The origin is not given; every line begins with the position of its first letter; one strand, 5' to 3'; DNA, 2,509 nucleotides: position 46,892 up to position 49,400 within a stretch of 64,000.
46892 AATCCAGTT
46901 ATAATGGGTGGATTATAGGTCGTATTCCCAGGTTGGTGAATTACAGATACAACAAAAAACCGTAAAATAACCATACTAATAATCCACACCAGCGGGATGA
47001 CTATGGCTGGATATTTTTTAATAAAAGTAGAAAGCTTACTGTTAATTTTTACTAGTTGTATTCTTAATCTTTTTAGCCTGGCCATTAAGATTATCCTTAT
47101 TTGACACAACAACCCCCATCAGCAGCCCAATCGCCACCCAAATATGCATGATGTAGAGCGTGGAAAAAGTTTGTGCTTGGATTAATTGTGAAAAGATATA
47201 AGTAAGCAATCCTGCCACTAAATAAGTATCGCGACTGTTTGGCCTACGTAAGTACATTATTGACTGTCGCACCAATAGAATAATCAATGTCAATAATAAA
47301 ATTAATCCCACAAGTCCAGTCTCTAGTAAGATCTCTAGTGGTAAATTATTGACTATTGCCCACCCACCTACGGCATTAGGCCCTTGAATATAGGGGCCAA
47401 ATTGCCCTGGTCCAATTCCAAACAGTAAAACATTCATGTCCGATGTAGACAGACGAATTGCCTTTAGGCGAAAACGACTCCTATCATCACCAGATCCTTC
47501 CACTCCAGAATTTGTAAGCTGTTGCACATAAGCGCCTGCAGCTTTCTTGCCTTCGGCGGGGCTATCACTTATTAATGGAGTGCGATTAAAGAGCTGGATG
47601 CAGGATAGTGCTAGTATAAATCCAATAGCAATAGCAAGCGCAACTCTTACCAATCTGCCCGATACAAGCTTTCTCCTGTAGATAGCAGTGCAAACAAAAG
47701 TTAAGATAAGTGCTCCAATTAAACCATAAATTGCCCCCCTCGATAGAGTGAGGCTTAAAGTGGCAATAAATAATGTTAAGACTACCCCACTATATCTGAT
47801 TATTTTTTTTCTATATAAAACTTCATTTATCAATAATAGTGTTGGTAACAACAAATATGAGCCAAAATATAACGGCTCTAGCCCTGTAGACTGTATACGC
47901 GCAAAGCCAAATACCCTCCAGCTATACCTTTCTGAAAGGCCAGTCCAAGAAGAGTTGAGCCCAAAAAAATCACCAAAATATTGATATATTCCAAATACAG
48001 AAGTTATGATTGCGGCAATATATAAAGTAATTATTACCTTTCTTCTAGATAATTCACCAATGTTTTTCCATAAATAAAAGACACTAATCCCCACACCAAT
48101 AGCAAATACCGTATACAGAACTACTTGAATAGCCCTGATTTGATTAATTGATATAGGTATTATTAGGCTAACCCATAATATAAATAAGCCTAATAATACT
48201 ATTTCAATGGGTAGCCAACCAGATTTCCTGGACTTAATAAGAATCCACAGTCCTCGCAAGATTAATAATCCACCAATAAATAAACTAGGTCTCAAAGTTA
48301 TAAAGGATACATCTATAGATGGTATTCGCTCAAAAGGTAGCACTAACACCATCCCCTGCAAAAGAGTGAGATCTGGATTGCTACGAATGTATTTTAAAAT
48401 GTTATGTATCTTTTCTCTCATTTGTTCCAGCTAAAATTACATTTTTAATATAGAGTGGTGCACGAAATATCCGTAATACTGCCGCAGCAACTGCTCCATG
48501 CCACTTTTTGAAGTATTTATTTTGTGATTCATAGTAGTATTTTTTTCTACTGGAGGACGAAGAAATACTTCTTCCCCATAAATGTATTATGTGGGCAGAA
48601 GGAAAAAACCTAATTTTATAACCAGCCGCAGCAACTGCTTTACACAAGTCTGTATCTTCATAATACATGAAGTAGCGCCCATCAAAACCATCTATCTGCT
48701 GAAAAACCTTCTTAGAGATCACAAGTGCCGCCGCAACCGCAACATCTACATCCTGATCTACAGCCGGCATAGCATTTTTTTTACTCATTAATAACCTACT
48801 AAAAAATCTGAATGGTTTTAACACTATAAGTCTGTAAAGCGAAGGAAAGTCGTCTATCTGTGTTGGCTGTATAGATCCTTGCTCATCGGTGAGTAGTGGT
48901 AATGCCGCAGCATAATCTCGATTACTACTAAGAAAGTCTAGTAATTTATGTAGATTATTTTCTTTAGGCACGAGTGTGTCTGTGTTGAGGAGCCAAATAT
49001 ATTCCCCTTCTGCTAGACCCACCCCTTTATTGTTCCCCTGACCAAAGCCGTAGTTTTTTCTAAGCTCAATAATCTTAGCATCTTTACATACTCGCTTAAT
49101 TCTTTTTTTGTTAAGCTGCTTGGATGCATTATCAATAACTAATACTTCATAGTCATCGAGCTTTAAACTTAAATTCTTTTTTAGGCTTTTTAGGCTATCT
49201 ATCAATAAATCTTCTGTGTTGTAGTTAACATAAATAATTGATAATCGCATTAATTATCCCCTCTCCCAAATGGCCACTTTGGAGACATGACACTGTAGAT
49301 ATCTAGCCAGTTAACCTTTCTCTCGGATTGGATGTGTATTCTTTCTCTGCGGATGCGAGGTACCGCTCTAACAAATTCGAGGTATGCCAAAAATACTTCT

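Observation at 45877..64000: Fucosylated, methyl-capped, ABC-exported surface glycan locus with ligase-type transferases next to a tandem-repeat surface protein: candidate protein O-glycosylation system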

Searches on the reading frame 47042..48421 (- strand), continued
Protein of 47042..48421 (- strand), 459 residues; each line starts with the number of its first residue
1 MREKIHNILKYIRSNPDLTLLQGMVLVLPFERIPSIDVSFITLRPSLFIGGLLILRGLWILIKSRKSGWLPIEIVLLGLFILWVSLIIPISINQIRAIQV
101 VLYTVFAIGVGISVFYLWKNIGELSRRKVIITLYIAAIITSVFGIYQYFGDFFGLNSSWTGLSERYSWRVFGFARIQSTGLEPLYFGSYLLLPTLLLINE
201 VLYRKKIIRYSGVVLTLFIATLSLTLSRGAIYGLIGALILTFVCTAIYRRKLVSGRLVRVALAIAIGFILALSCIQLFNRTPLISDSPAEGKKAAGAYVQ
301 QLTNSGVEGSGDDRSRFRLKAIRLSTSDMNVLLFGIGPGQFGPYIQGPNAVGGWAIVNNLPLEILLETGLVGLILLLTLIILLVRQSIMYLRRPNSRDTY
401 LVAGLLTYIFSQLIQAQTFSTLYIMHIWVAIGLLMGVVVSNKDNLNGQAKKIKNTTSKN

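Call 37: search_protein_families(library=pfam, proteins=[L006:11370-12554:+, L007:11352-12554:+], max_evalue=1)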
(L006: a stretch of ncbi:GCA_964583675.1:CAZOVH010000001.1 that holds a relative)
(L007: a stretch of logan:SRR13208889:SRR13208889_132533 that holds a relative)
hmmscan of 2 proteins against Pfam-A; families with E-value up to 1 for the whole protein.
L006:11370-12554:+ (394 aa): 2 families
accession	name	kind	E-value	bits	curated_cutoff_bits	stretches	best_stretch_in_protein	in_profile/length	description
PF04188.19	Mannosyl_trans2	-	5.2e-11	43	22.4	1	55-196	53-204/443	Mannosyltransferase (PIG-V)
PF13231.12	PMT_2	-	0.003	18.2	26.1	1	90-236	7-160/160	Dolichyl-phosphate-mannose-protein mannosyltransferase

L007:11352-12554:+ (400 aa): 2 families
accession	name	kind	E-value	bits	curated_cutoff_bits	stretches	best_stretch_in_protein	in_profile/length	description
PF04188.19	Mannosyl_trans2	-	4.3e-11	43.3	22.4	1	61-202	53-204/443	Mannosyltransferase (PIG-V)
PF13231.12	PMT_2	-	0.0031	18.2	26.1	1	96-242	7-160/160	Dolichyl-phosphate-mannose-protein mannosyltransferase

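Call 39: predict_structure(alignment_id=A1)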
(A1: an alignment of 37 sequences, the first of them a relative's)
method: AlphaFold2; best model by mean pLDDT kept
length: 459 residues; sequences in the alignment: 37
mean_pLDDT: 89.2   pTM: 0.90
mean pLDDT of the five models: 89.2, 87.7, 87.4, 86.2, 85.8
residues with pLDDT >= 90: 304; 70-90: 114; 50-70: 34; < 50: 7
segments of 3 or more residues with pLDDT < 50: 305-311
pLDDT, mean of each block of 10 residues (from residue 1): 95 97 95 67 88 97 77 97 97 93 96 97 95 97 96 90 85 85 91 98 92 98 93 96 90 86 97 88 64 72 54 81 95 95 83 81 96 97 96 87 97 88 87 95 81 81
secondary structure, 60 per line:
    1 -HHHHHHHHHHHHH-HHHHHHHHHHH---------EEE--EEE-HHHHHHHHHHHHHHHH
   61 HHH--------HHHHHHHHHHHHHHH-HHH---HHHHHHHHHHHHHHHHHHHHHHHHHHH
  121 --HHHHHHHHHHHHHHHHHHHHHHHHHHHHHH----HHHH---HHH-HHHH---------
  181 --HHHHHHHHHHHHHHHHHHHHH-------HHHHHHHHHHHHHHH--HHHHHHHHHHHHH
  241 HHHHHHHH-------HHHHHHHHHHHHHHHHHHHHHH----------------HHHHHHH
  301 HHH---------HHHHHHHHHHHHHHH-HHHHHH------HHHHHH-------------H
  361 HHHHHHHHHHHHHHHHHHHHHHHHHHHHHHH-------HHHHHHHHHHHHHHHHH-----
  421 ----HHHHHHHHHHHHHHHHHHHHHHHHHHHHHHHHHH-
elements in order: H2-14 H16-26 E36-38 E41-43 H45-63 H72-86 H94-120 H123-152 H157-160 H168-171 H183-203 H211-225 H228-248 H256-277 H294-303 H313-327 H329-334 H341-346 H360-391 H399-415 H425-458
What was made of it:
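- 47042..48421 (-): Wzy_C / O-antigen-ligase-family membrane protein with a WaaL-like fold. Carries the motif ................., with Asn358 at the position of E. coli WaaL His338. AF2 pLDDT 89 (call 39).
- On WaaL / O-antigen ligase superfamily (Pfam Wzy_C): AF2 pLDDT 89 and pTM 0.90 (call 39).
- Wzy_C model has pLDDT 89 (call 39).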

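Call 45: fold_search(model_id=the predicted structure, library=pdb)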
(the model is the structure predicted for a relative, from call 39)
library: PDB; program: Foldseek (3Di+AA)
matches with E <= 10: 169; with E <= 0.001: 1
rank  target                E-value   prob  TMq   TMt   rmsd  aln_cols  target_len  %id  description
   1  7tpg_B                3.4e-06  1.00  0.52  0.58   7.7       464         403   15  Single-Particle Cryo-EM Structure of the WaaL O-antigen ligase in its ligand bound state (released 2022-04-06)
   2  8bh1_A                5.4e-02  1.00  0.45  0.56   6.9       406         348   14  Core divisome complex FtsWIQBL from Pseudomonas aeruginosa (released 2023-04-19)
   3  8x1t_B                2.0e-01  0.10  0.10  0.07  21.9       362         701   13  Cryo-EM structure of human DRA (SLC26A3) bound with sulfate (released 2025-05-14)
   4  8x1r_A                2.1e-01  0.09  0.10  0.08  22.2       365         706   12  Cryo-EM structure of human DRA (SLC26A3) bound with chloride (released 2025-05-14)
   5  7bvf_B                3.9e-01  0.28  0.23  0.12  21.9       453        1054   10  Cryo-EM structure of Mycobacterium tuberculosis arabinosyltransferase EmbA-EmbB-AcpM2 in complex with ethambutol (released 2020-04-29)
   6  7bve_A                5.2e-01  0.25  0.23  0.13  17.2       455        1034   12  Cryo-EM structure of Mycobacterium smegmatis arabinosyltransferase EmbC2-AcpM2 in complex with ethambutol (released 2020-04-29)
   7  8pm6                  5.4e-01  0.08  0.13  0.09  29.6       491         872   12  Human bile salt export pump (BSEP) in complex with inhibitor GBM in nanodiscs (released 2023-11-22)
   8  3wak                  5.9e-01  0.60  0.30  0.18  18.9       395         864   14  Crystal structure of the Archaeoglobus fulgidus oligosaccharyltransferase (O29867_ARCFU) in the apo form (released 2013-10-30)
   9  9rcv_E                5.9e-01  0.12  0.13  0.10  24.3       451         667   12  Structure of the Human Peptide-Loading Complex Arrested by HCMV US6 (released 2025-12-03)
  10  7e9s_A                6.6e-01  0.44  0.31  0.19  17.9       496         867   13  Archaeal oligosaccharyltransferase AglB from Archaeoglobus fulgidus in complex with an inhibitory peptide and a dolich (released 2021-09-08)
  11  4ain_A                8.1e-01  0.06  0.14  0.13  25.2       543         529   11  Crystal structure of BetP with asymmetric protomers. (released 2012-06-06)
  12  8pn9_A                9.5e-01  0.35  0.29  0.22  21.4       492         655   11  Structure of human oligosaccharyltransferase OST-A complex bound to NGI-1 (released 2024-05-08)
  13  8g9j                  1.3e+00  0.47  0.21  0.39  10.5       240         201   11  Geometrically programmable nanomaterial construction using regularized protein building blocks (released 2024-03-13)
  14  7ze5_C                1.3e+00  0.07  0.12  0.11  23.5       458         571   14  Occ(apo/return) conformation of CydDC mutant (E500Q.C) in ATP(CydC)/AMP-PNP(CydD) bound state (Dataset-23) (released 2023-04-19)
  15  5f15                  1.3e+00  0.41  0.28  0.25  16.3       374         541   14  Crystal Structure of ArnT from Cupriavidus metallidurans bound to Undecaprenyl phosphate (released 2016-02-17)
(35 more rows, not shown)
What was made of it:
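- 47042..48421 (-): Foldseek 7TPG at E 3.4e-6 (call 45).
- On WaaL / O-antigen ligase superfamily (Pfam Wzy_C): The next hit is FtsW (call 45).
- The best structural match is WaaL (call 45).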

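Call 71: find_related_loci(query=A1, collection=genome_contigs, flank=4000)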
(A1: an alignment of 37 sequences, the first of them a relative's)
Query A1 (459 aa) in genome_contigs; peptide patterns used: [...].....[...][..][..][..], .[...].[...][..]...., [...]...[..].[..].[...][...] (x = any residue, [..] = any of these).
255 stretches matched a pattern; 216 encode a relative of the query (tblastn E <= 1e-3); the best 80 are kept; 80 distinct loci.
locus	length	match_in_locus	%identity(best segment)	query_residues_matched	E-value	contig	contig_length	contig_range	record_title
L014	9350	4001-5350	67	1-451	0e+0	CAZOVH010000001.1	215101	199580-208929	MAG TPA_asm: uncultured Candidatus Saccharibacteria bacterium isolate SRP296810_co1_392 genome assembly, contig: NODE_50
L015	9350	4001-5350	66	1-451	0e+0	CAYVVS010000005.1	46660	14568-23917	MAG TPA_asm: uncultured Candidatus Saccharibacteria bacterium isolate SRP170004_co1_322 genome assembly, contig: NODE_94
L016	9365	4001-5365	50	1-458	7e-131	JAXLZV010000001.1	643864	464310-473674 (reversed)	MAG: Candidatus Saccharibacteria bacterium isolate STL-PAT11 C3.191.fa-1, whole genome shotgun sequence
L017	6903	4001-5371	43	3-459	2e-102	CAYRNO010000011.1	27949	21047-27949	MAG TPA_asm: uncultured Candidatus Saccharibacteria bacterium isolate SRP173033_co3_39 genome assembly, contig: NODE_187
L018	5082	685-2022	40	2-444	3e-88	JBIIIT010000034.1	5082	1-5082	MAG: Candidatus Saccharimonadia bacterium isolate ME2001-09-10pf_3300042914_group1_bin219 Rohwer_bin1540_scaffold_26556_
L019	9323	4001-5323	38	4-454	4e-86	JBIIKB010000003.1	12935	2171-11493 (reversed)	MAG: Candidatus Saccharimonadia bacterium isolate ME2001-10-09pf_3300042861_group1_bin39 Rohwer_bin1541_scaffold_3671_c2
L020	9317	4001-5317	41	1-443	2e-85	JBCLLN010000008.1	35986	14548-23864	Candidatus Saccharimonadia bacterium isolate SLM_LV1_0208-G19 Node_8_length_35986_cov_87.982951, whole genome shotgun se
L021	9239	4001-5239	42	29-441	9e-83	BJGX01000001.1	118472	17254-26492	Candidatus Saccharibacteria bacterium LBMAG_Ca.Saccharibacteria_epi.bin1 DNA, sequence01, whole genome shotgun sequence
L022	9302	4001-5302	38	1-442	2e-79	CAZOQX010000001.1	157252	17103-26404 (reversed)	MAG TPA_asm: uncultured Candidatus Saccharibacteria bacterium isolate SRP200132_co1_772 genome assembly, contig: NODE_86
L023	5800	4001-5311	38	3-438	3e-79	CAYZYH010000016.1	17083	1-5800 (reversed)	MAG TPA_asm: uncultured Candidatus Saccharibacteria bacterium isolate SRP342105_co1_503 genome assembly, contig: NODE_44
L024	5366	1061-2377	38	5-438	8e-78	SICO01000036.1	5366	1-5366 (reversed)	MAG: Candidatus Saccharibacteria bacterium isolate Baikal-deep-G207 BACOMB-C69660, whole genome shotgun sequence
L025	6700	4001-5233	39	17-437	3e-76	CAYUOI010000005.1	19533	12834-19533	MAG TPA_asm: uncultured Candidatus Saccharibacteria bacterium isolate SRP200132_co1_569 genome assembly, contig: NODE_48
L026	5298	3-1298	39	28-459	1e-74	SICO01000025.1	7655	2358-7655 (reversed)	MAG: Candidatus Saccharibacteria bacterium isolate Baikal-deep-G207 BACOMB-C45235, whole genome shotgun sequence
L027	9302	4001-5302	37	13-450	3e-74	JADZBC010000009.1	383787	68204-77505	MAG: bacterium isolate SJ655 c_000001012947, whole genome shotgun sequence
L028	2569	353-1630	35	29-457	3e-71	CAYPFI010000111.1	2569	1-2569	MAG TPA_asm: uncultured Candidatus Saccharibacteria bacterium isolate binchicken_co398_170 genome assembly, contig: NODE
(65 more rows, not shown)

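Call 78: search_protein_families(library=ncbifam, proteins=[L002:4604-5788:+], max_evalue=0.00001)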
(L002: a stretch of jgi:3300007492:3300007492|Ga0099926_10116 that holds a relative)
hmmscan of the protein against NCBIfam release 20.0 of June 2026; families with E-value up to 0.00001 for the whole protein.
L002:4604-5788:+ (394 aa): 19 families
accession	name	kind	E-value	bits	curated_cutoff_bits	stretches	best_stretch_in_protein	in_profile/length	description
TIGR04047.1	MSMEG_0565_glyc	hypoth_equivalog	1e-22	80.8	259.85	1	204-381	189-369/373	MSMEG_0565 family glycosyltransferase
NF041010.1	glycosy_Agl16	equivalog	3.8e-14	52.3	575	1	199-381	172-346/352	glycosylation protein Agl16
NF038295.1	EPS_HpsP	equivalog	5.9e-13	48.6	550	1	166-382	162-383/388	hormogonium polysaccharide biosynthesis glycosyltransferase HpsP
NF041876.1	EPS_EpsE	equivalog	3.1e-12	46.4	400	1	214-368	220-377/389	exopolysaccharide biosynthesis GT4 family glycosyltransferase EpsE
NF050063.1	ProtGlycPglJ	equivalog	8.7e-12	44.9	500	1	154-380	138-360/363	N-acetylgalactosamine-N,N'-diacetylbacillosaminyl-diphospho-undecaprenol 4-alpha-N-acetylgalactosaminyltransferase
NF038229.1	Glyco4_Geo_Pelo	equivalog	6.9e-11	41.7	400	1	169-366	122-315/338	GPMC system family 4 glycosyltransferase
TIGR03999.1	thiol_BshA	equivalog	3.1e-10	39.5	273.7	1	221-368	212-355/375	N-acetyl-alpha-D-glucosaminyl L-malate synthase BshA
TIGR03449.1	mycothiol_MshA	equivalog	5.6e-10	38.7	462.5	1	256-384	269-401/406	D-inositol-3-phosphate glycosyltransferase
NF053787.1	GlcN_PG_synth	equivalog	2.3e-09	36.6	480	1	271-354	241-328/361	N-acetylglucosaminyl phosphatidylglycerol synthase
NF007396.0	PRK09922.1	equivalog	1.2e-08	34.2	385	1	190-320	165-289/361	lipopolysaccharide 1,6-galactosyltransferase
NF049988.1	MGlcDAGSynMgs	equivalog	1.7e-08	34.2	400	1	219-377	224-378/398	alpha-monoglucosyldiacylglycerol synthase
NF038255.1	exopoly_VpsD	equivalog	2.8e-08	33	300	1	218-319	213-311/381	VpsD family glycosyltransferase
NF012028.0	PRK15484.1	subfamily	3.2e-08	33.1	618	1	207-334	192-321/380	lipopolysaccharide N-acetylglucosaminyltransferase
TIGR02149.1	glgA_Coryne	subfamily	5.3e-08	32.4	302.4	1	159-365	143-368/391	glycogen synthase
NF041139.1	TreT_Thcocales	equivalog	8.7e-07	28.1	775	1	207-366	228-391/412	trehalose synthase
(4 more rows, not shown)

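Call 98: search_protein_representatives(alignment_id=A1)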
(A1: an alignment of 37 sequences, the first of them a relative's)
Query: 37 sequences, 445 profile positions. Proteins with E-value up to 0.001 (for the whole library): 24697; up to 1e-10: 2371; up to 1e-30: 600. The best 150 are listed.
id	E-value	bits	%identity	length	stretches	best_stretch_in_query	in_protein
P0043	1.9e-171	587.1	-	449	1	1-443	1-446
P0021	1.7e-166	570.8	-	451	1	5-443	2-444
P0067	2.7e-159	547.1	-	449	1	3-438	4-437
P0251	3.0e-158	543.7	-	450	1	1-442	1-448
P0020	1.2e-155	535.1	-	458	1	4-440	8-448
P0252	9.7e-152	522.2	-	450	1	3-442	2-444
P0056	7.1e-149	512.8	-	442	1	4-444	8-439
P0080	2.4e-147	507.8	-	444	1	3-440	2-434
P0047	8.7e-147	505.9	-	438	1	1-438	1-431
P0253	1.8e-146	504.9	-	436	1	1-443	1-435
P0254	2.2e-145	501.3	-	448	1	6-439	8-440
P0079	7.0e-145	499.6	-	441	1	11-440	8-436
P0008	2.2e-143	494.7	-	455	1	5-439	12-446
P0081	8.5e-140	482.9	-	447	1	1-441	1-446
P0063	8.5e-140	482.8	-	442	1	12-443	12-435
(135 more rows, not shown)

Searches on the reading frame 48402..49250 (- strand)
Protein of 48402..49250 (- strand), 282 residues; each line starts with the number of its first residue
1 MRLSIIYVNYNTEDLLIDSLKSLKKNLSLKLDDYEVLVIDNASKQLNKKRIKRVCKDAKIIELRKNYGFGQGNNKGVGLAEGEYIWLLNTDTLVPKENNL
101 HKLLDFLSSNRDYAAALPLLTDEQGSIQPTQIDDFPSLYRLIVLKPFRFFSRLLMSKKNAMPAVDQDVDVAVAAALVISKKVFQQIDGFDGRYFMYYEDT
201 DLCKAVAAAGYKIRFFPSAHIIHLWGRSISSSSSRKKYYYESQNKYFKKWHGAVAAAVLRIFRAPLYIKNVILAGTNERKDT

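Call 4: search_protein_families(library=pfam, proteins=[window:48402-49250:-], max_evalue=0.01)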
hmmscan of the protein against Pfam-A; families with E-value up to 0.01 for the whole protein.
window:48402-49250:- (282 aa): 4 families
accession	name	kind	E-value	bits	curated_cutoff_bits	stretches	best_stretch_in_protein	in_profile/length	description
PF00535.33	Glycos_transf_2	-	9.7e-19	68.3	23.3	1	4-128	1-124/168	Glycosyl transferase family 2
PF10111.15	Glyco_tranf_2_2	-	4e-08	33.5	27.3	1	32-254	28-235/276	Glycosyltransferase like family 2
PF02709.20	Glyco_transf_7C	-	0.0001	22.3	23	1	175-219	23-70/78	N-terminal domain of galactosyltransferase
PF13632.12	Glyco_trans_2_3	-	0.00019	21.8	27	1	85-221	2-121/198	Glycosyl transferase family group 2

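Call 78: search_protein_families(library=ncbifam, proteins=[window:48402-49250:-], max_evalue=0.00001)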
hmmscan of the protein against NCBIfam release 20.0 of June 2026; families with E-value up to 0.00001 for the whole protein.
window:48402-49250:- (282 aa): 10 families
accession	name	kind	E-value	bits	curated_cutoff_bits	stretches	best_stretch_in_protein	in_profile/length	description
TIGR03965.1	mycofact_glyco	equivalog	5.7e-15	55.1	280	1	27-261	99-318/467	mycofactocin biosynthesis glycosyltransferase MftF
TIGR01556.1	rhamnosyltran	subfamily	6.5e-12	45.2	200.55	1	18-228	8-205/281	rhamnosyltransferase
TIGR04283.1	glyco_like_mftF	equivalog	2.9e-11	43.4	182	1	3-121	1-111/221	TIGR04283 family arsenosugar biosynthesis glycosyltransferase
NF041875.1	EPS_EpsD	equivalog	1.8e-10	40.7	370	1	3-249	1-232/325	exopolysaccharide biosynthesis glycosyltransferase EpsD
TIGR03937.1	PgaC_IcaA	equivalog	1e-09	37.9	422.3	1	3-116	47-159/407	poly-beta-1,6-N-acetyl-D-glucosamine synthase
NF047683.1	TeichurnBiosyTuaG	equivalog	7e-08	32.4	400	1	3-114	8-117/252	teichuronic acid biosynthesis protein TuaG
NF038302.1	EPS_HpsE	equivalog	7.2e-08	31.8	300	1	2-224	2-223/307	hormogonium polysaccharide biosynthesis glycosyltransferase HpsE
NF050050.1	ProtGlycPglI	equivalog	1.4e-07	31.2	500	1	2-104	3-105/306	GalNAc(5)-diNAcBac-PP-undecaprenol beta-1,3-glucosyltransferase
NF038299.1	EPS_HpsN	equivalog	1.6e-07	30.6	425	0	3-97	3-97/317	hormogonium polysaccharide biosynthesis glycosyltransferase HpsN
NF007482.0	PRK10073.1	equivalog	3.3e-06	26.4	423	1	2-105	7-108/334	glycosyltransferase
